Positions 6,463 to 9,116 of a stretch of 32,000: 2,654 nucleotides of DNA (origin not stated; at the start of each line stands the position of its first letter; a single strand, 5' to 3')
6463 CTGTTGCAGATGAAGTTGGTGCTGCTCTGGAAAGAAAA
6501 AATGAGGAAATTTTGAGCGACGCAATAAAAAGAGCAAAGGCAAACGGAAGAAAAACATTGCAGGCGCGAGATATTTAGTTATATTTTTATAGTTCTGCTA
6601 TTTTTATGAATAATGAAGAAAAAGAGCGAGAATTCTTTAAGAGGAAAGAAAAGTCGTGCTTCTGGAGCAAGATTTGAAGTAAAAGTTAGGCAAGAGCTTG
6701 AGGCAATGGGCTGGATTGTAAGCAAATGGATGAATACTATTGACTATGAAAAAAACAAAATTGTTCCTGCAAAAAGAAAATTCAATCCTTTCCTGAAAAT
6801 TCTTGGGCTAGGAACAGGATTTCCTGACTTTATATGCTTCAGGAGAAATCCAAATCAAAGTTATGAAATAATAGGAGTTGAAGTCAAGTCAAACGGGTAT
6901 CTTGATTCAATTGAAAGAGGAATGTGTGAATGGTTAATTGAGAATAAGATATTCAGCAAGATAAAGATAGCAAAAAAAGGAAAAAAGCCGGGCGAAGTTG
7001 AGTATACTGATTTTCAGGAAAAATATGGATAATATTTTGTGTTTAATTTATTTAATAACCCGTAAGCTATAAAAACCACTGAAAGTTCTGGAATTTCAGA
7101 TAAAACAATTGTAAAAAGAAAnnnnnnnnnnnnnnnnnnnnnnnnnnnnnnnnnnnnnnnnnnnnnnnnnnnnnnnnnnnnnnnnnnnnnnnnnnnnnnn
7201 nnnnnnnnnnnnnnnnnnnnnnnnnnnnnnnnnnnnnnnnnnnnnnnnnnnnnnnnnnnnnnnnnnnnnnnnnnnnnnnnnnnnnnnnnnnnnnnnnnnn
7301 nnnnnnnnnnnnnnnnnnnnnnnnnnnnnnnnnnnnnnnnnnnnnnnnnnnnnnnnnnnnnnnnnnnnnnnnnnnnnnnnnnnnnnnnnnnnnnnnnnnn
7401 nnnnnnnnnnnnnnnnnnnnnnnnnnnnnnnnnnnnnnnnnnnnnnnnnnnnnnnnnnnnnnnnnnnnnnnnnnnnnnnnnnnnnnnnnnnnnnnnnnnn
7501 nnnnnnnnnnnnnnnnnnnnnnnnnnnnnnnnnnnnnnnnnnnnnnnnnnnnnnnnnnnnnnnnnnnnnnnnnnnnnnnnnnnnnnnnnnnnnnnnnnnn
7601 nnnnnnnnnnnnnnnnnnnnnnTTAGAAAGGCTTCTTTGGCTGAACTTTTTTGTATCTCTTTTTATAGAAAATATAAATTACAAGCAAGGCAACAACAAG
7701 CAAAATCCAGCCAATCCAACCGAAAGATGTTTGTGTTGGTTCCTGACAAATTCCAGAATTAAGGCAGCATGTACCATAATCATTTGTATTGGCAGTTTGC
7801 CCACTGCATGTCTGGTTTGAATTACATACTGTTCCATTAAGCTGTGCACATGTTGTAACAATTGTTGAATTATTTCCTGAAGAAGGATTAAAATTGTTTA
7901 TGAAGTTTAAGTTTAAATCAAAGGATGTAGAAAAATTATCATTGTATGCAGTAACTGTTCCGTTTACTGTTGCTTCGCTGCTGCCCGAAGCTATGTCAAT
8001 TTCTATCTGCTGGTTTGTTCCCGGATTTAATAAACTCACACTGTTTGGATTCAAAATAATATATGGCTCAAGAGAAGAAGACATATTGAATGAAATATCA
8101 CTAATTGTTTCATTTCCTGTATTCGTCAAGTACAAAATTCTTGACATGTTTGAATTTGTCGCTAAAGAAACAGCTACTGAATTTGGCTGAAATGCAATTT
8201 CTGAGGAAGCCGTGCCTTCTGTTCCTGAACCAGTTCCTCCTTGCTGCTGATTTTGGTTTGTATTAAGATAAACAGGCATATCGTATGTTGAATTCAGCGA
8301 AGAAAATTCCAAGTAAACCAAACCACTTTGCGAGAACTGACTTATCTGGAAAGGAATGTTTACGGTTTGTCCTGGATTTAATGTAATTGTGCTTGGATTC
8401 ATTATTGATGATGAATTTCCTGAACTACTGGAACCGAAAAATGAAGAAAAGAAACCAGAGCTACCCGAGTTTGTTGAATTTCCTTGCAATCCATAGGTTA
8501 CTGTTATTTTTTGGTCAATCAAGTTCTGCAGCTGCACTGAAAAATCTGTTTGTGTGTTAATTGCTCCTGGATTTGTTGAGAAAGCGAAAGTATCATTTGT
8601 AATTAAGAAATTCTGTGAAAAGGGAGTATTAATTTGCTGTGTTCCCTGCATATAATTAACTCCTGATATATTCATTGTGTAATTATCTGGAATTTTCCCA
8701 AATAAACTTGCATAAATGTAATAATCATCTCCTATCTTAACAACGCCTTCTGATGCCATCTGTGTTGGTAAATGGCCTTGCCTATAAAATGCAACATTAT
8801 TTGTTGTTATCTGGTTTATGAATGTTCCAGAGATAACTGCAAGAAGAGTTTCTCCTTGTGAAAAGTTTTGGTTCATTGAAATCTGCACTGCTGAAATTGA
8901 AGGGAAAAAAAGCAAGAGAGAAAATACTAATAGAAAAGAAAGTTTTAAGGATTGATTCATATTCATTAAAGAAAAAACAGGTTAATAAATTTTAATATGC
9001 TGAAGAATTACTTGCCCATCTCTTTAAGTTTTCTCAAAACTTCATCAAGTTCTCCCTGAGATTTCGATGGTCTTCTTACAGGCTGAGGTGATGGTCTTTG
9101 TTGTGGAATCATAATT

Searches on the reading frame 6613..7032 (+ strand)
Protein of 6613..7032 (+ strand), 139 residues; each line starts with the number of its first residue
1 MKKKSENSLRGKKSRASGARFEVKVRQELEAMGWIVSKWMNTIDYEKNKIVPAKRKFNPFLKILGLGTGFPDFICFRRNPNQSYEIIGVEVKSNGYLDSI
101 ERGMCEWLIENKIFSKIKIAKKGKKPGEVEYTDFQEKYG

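Call 52: search_protein_families(library=pfam, proteins=[window:6613-7032:+], max_evalue=0.01)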
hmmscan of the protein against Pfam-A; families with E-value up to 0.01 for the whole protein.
window:6613-7032:+ (139 aa): 1 family
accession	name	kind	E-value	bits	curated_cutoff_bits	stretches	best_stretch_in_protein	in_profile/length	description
PF08774.17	VRR_NUC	-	0.0016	18.9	23.8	1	62-100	56-91/116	VRR-NUC domain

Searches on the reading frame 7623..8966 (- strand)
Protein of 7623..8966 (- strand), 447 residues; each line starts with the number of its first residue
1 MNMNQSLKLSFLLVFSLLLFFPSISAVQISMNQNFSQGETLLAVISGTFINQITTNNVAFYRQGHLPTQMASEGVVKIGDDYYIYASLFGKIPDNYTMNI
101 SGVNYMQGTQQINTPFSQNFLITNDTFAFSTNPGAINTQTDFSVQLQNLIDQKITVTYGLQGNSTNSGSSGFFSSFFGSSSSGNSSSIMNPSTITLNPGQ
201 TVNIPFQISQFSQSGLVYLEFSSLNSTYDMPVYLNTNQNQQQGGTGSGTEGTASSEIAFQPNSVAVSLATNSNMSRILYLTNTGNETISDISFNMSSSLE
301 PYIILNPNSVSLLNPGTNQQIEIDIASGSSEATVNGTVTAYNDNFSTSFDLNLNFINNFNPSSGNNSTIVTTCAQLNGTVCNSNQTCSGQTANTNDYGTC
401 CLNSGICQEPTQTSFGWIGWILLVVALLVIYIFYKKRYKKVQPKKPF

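Call 7: search_protein_families(library=ncbifam, proteins=[window:7623-8966:-], max_evalue=0.01)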
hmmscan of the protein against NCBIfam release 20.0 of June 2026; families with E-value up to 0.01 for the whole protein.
window:7623-8966:- (447 aa): 0 families

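Call 18: search_protein_families(library=pfam, proteins=[window:7623-8966:-], max_evalue=0.1)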
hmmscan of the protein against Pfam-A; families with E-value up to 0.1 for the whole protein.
window:7623-8966:- (447 aa): 2 families
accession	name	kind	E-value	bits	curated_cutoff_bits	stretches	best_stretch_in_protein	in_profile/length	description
PF06030.18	WxLIP_PGBD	-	0.027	15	27.3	1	137-209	26-103/121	WxL Interacting Protein, peptidoglycan binding domain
PF06280.18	fn3_5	-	0.03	15.4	27.6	0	136-212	6-82/112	Fn3-like domain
